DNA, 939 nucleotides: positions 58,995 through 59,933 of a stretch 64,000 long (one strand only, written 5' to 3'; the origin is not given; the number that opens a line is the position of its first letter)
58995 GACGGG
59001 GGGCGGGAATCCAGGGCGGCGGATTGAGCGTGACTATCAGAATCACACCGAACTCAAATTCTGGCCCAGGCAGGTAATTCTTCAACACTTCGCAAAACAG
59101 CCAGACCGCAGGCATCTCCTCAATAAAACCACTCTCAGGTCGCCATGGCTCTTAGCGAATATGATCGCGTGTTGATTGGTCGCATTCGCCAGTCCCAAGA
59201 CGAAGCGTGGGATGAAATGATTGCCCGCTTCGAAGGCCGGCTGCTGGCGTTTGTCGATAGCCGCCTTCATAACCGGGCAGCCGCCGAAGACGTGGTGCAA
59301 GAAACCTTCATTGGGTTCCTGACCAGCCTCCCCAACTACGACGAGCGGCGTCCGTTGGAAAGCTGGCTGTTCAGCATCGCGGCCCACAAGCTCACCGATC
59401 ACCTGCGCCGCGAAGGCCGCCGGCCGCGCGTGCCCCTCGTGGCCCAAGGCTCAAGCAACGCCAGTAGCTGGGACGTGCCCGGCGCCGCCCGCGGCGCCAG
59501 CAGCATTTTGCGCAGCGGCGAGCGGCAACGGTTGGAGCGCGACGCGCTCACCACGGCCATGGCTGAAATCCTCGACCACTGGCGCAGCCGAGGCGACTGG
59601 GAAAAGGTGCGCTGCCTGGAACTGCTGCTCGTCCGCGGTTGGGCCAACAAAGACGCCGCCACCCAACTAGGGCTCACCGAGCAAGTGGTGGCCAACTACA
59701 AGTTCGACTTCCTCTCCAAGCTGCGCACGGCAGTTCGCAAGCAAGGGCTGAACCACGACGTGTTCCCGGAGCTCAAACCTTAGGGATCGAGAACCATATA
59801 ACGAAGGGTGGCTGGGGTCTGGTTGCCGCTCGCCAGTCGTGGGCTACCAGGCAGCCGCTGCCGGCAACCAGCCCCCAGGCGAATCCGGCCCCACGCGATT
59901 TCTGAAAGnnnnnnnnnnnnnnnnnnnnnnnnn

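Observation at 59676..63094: Perfect 917-bp direct repeat duplicating the anti-sigma gene and the tail of the ECF sigma gene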

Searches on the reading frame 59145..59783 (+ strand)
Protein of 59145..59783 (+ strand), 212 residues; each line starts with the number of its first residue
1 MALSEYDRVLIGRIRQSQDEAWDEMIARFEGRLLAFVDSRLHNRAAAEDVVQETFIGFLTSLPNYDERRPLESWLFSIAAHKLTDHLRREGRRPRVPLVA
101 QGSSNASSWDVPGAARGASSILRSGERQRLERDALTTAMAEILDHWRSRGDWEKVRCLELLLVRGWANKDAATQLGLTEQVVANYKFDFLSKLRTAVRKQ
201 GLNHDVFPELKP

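Call 5: search_protein_families(library=pfam, proteins=[window:59145-59783:+], max_evalue=0.01)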
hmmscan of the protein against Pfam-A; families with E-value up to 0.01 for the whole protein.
window:59145-59783:+ (212 aa): 3 families
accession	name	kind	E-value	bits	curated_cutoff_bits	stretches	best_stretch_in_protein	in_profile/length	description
PF04542.20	Sigma70_r2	-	4.1e-17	62.2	24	1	25-93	1-71/71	Sigma-70 region 2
PF07638.17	Sigma70_ECF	-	6.6e-06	26.6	21.1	1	10-182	7-168/185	ECF sigma factor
PF00196.25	GerE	-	0.0077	16.3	23.5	0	161-198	13-50/57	Bacterial regulatory proteins, luxR family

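Call 14: find_encoding_contigs(protein=window:59145-59783:+, flank=10000, max_places=10)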
Protein window:59145-59783:+ (212 aa): no gene with exactly this product is on record in the collection.

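Call 16: find_related_loci(query=window:59145-59783:+, collection=genome_contigs, flank=10000)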
Query window:59145-59783:+ (212 aa) in genome_contigs; peptide patterns used: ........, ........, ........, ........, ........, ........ (x = any residue, [..] = any of these).
600 stretches matched a pattern (row limit reached: there are more); 420 encode a relative of the query (tblastn E <= 1e-3); the best 80 are kept; 80 distinct loci.
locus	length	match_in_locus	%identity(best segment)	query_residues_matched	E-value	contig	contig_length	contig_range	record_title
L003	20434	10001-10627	66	2-210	8e-93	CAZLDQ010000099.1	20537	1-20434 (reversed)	MAG TPA_asm: uncultured Planctomycetaceae bacterium isolate SRP167436_co1_175 genome assembly, contig: NODE_4030_length_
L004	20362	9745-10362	69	4-210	6e-92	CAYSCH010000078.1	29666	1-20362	MAG TPA_asm: uncultured Planctomycetaceae bacterium isolate SRP263991_co4_486 genome assembly, contig: NODE_1830_length_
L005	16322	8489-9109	65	4-210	6e-92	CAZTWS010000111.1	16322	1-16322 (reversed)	MAG TPA_asm: uncultured Planctomycetaceae bacterium isolate SRP344714_co2_482 genome assembly, contig: NODE_9198_length_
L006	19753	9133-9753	68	3-210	9e-91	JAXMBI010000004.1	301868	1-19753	MAG: Pirellulales bacterium isolate STL-PLA32 C1.299.fa-4, whole genome shotgun sequence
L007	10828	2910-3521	66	7-210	2e-89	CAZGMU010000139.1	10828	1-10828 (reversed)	MAG TPA_asm: uncultured Planctomycetaceae bacterium isolate binchicken_co179_88 genome assembly, contig: NODE_11326_leng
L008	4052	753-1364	65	7-210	4e-89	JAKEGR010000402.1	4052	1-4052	MAG: Planctomycetota bacterium isolate PMV_4.94 PMV_4.94.k101_3865293, whole genome shotgun sequence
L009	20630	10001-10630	67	1-210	3e-94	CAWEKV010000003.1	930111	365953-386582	MAG: uncultured Planctomycetia bacterium isolate MFD05747.bin.2.36 genome assembly, contig: contig_36050, whole genome s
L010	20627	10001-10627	64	2-210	1e-87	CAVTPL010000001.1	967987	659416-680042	MAG: Pirellulales bacterium isolate MFD00905.bin.3.507 genome assembly, contig: contig_11228, whole genome shotgun seque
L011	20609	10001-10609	65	7-210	2e-87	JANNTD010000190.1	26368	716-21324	MAG: Planctomycetota bacterium isolate SOY_31_concoct_37_sub SOY_31_k141_174089, whole genome shotgun sequence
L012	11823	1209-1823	67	5-210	5e-87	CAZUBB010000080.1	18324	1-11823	MAG TPA_asm: uncultured Pirellulales bacterium isolate binchicken_co179_34 genome assembly, contig: NODE_6261_length_183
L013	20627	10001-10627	63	1-210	7e-87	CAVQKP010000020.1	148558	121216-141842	MAG: Pirellulales bacterium isolate MFD02416.bin.2.109 genome assembly, contig: contig_64593, whole genome shotgun seque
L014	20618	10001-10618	64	4-210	8e-86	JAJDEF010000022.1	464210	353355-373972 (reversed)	MAG: Planctomycetota bacterium isolate OFTM39 OFTM39_21, whole genome shotgun sequence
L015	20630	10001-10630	62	2-211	1e-85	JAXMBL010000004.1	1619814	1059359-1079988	MAG: Pirellulales bacterium isolate STL-PLA35 C1.296.fa-4, whole genome shotgun sequence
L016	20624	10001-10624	64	2-210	3e-85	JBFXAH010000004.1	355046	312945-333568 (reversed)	MAG: Pirellulales bacterium isolate CA_2019_TPBS_206 NODE_222_length_355046_cov_12.126423_TPBS, whole genome shotgun seq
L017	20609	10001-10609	63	7-210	3e-85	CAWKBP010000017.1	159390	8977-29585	MAG: uncultured Planctomycetota bacterium isolate MFD05442.bin.2.74 genome assembly, contig: contig_5272, whole genome s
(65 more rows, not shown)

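Call 40: search_protein_families(library=ncbifam, proteins=[window:59145-59783:+], max_evalue=0.01)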
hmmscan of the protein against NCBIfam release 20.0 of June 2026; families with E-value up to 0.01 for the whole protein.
window:59145-59783:+ (212 aa): 74 families (the best 25 are shown)
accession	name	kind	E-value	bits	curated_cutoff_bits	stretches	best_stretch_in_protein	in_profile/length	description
TIGR02937.1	sigma70-ECF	superfamily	7.6e-16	58.2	42.9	1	20-195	1-163/165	sigma-70 family RNA polymerase sigma factor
NF009166.1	PRK12513.1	equivalog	3e-15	56.4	206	1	5-132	7-134/193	RNA polymerase sigma factor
NF010500.0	PRK13919.1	subfamily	1.2e-14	54.9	226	1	7-198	10-184/186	putative RNA polymerase sigma E protein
TIGR02989.1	Sig-70_gvs1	subfamily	1.5e-14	54.3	124.55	1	25-96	6-77/158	RNA polymerase sigma-70 factor, Rhodopirellula/Verrucomicrobium family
TIGR02959.1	SigZ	equivalog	5.1e-13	49.2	168.65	1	28-94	3-69/170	RNA polymerase sigma factor SigZ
NF007230.0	PRK09648.1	subfamily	5.2e-13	49.2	209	1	18-200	24-192/195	RNA polymerase sigma factor ShbA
TIGR02952.1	Sig70_famx2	equivalog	6.3e-13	49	206.45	1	11-98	2-90/170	ECF subfamily RNA polymerase sigma factor, BldN family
NF007215.0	PRK09637.1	equivalog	2.5e-12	47.2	212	1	24-94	5-75/181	RNA polymerase sigma factor SigZ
NF009165.0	PRK12512.1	equivalog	3.9e-12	46.2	198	1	19-98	21-104/184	RNA polymerase sigma factor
NF008892.0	PRK11924.2-1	equivalog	6e-12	45.6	291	1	24-101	20-97/203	RNA polymerase sigma factor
TIGR02985.1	Sig70_bacteroi1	subfamily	1.2e-11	45.1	126.4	1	21-195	2-160/162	RNA polymerase sigma-70 factor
NF009188.0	PRK12536.1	subfamily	1.3e-11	44.8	250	1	17-94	27-105/190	RNA polymerase sigma factor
NF008888.0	PRK11922.1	equivalog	3.2e-11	43.3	204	1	5-195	15-194/231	RNA polymerase sigma factor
NF007223.0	PRK09641.1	equivalog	4.9e-11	42.8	209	1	9-98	7-94/187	RNA polymerase sigma factor SigW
TIGR02943.1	Sig70_famx1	hypoth_equivalog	8e-11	42.1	162.2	1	25-97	7-79/188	RNA polymerase sigma-70 factor, TIGR02943 family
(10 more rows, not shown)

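Call 42: find_homologous_proteins(query=window:59145-59783:+, max_evalue=1e-10)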
Query window:59145-59783:+ (212 aa): 7364 proteins with E <= 1e-10 among 8000 candidates; the best 120 are listed.
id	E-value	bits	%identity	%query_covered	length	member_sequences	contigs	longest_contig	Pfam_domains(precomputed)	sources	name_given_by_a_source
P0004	4.0e-136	469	100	100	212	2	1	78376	PF07638.18,PF04542.21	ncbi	-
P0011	9.1e-119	412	87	100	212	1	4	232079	PF07638.18,PF04542.21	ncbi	-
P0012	7.2e-109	380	80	100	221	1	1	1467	PF07638.18,PF00196.26,PF04542.21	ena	-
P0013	1.2e-102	360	76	99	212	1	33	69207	PF07638.18,PF00196.26,PF04542.21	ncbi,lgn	-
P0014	2.6e-102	359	74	100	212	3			PF07638.18,PF00196.26,PF04542.21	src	-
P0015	4.9e-102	358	74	100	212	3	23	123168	PF07638.18,PF00196.26,PF04542.21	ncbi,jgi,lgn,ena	-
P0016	1.2e-100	353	73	100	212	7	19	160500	PF07638.18,PF04542.21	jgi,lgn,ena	-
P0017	2.4e-97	342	72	98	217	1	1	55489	PF07638.18,PF00196.26,PF04542.21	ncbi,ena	-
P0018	6.1e-97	341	73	98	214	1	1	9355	PF07638.18,PF00196.26,PF04542.21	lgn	-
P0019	9.8e-97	340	73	98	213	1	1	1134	PF07638.18,PF04542.21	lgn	-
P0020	8.7e-96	337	73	98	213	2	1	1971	PF00196.26,PF04542.21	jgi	jgi:RNA polymerase sigma-70 factor (ECF subfamily)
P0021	1.0e-95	337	73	99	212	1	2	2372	PF07638.18,PF04542.21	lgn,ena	-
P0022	1.9e-95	336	71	98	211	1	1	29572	PF00196.26,PF04542.21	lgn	-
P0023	6.7e-95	334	72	98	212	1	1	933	PF04542.21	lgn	-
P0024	9.7e-95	334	72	99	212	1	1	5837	PF00196.26,PF04542.21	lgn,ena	-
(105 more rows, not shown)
